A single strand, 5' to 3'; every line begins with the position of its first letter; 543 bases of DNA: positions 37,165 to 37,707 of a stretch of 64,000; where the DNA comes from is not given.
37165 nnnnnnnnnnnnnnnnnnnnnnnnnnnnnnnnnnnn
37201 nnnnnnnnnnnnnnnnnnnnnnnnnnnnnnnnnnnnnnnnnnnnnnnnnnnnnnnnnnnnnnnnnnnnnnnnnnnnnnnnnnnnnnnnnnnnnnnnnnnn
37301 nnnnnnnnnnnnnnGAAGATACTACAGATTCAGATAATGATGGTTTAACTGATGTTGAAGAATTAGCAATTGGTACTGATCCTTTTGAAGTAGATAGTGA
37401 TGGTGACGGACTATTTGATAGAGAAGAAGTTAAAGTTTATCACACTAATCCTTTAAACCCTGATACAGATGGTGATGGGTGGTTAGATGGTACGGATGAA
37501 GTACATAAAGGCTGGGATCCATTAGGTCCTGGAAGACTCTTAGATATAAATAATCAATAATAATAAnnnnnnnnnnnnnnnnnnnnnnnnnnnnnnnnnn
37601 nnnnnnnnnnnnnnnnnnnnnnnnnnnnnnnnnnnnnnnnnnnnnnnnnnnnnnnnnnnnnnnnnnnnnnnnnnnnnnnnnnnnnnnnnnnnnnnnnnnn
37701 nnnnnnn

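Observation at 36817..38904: Two membrane-anchored proteins with thrombospondin-type-3-like Ca-binding repeats immediately downstream of the giant genes; the same repeat recurs in the 1017-aa protein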

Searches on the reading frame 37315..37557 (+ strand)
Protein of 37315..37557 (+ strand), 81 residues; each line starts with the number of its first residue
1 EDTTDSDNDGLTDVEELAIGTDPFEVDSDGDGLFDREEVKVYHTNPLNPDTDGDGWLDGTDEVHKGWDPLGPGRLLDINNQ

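Call 69: search_solved_structures(query=window:37315-37557:+, max_evalue=1, show_alignments=3)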
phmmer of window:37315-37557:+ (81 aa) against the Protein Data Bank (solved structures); distinct sequences matched with E-value up to 1: 15.
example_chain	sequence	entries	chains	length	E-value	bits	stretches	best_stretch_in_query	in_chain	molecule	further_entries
7c7r_B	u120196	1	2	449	0.001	23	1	19-70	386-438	Biofilm-associated surface protein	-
7c7u_A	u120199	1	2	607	0.001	23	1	19-73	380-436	Biofilm-associated surface protein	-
8fns_A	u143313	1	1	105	0.0015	22.5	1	5-59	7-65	EF-hand domain-containing protein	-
6mi5_X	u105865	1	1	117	0.0024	21.8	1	5-59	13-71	Lanmodulin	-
5xop_A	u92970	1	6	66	0.14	16.2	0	25-42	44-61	Calcium-binding protein 1 (EhCBP1), putative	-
6tz6_B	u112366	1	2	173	0.15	16.1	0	2-30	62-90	Calcineurin subunit B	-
2jnx_A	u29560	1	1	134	0.18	15.9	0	26-43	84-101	Calcium binding protein 2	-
2m7n_A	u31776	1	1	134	0.18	15.8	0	25-43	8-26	Calcium-binding protein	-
1jfj_A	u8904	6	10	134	0.19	15.8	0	25-43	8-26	CALCIUM-BINDING PROTEIN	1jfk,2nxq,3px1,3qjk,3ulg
7vur_A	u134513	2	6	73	0.47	14.5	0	22-74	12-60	AlleyCat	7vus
7vut_A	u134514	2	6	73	0.53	14.3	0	22-74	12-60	AlleyCat10 | AlleyCat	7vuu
2o6r_A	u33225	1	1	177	0.56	14.2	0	9-48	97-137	Variable lymphocyte receptor B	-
2ami_A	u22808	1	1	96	0.8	13.7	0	10-41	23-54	Caltractin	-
4c1r_A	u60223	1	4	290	0.87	13.6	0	11-72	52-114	MANNOSYL-6-PHOSPHATASE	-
3mpr_A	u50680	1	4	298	0.91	13.6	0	11-72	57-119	Putative endonuclease/exonuclease/phosphatase family protein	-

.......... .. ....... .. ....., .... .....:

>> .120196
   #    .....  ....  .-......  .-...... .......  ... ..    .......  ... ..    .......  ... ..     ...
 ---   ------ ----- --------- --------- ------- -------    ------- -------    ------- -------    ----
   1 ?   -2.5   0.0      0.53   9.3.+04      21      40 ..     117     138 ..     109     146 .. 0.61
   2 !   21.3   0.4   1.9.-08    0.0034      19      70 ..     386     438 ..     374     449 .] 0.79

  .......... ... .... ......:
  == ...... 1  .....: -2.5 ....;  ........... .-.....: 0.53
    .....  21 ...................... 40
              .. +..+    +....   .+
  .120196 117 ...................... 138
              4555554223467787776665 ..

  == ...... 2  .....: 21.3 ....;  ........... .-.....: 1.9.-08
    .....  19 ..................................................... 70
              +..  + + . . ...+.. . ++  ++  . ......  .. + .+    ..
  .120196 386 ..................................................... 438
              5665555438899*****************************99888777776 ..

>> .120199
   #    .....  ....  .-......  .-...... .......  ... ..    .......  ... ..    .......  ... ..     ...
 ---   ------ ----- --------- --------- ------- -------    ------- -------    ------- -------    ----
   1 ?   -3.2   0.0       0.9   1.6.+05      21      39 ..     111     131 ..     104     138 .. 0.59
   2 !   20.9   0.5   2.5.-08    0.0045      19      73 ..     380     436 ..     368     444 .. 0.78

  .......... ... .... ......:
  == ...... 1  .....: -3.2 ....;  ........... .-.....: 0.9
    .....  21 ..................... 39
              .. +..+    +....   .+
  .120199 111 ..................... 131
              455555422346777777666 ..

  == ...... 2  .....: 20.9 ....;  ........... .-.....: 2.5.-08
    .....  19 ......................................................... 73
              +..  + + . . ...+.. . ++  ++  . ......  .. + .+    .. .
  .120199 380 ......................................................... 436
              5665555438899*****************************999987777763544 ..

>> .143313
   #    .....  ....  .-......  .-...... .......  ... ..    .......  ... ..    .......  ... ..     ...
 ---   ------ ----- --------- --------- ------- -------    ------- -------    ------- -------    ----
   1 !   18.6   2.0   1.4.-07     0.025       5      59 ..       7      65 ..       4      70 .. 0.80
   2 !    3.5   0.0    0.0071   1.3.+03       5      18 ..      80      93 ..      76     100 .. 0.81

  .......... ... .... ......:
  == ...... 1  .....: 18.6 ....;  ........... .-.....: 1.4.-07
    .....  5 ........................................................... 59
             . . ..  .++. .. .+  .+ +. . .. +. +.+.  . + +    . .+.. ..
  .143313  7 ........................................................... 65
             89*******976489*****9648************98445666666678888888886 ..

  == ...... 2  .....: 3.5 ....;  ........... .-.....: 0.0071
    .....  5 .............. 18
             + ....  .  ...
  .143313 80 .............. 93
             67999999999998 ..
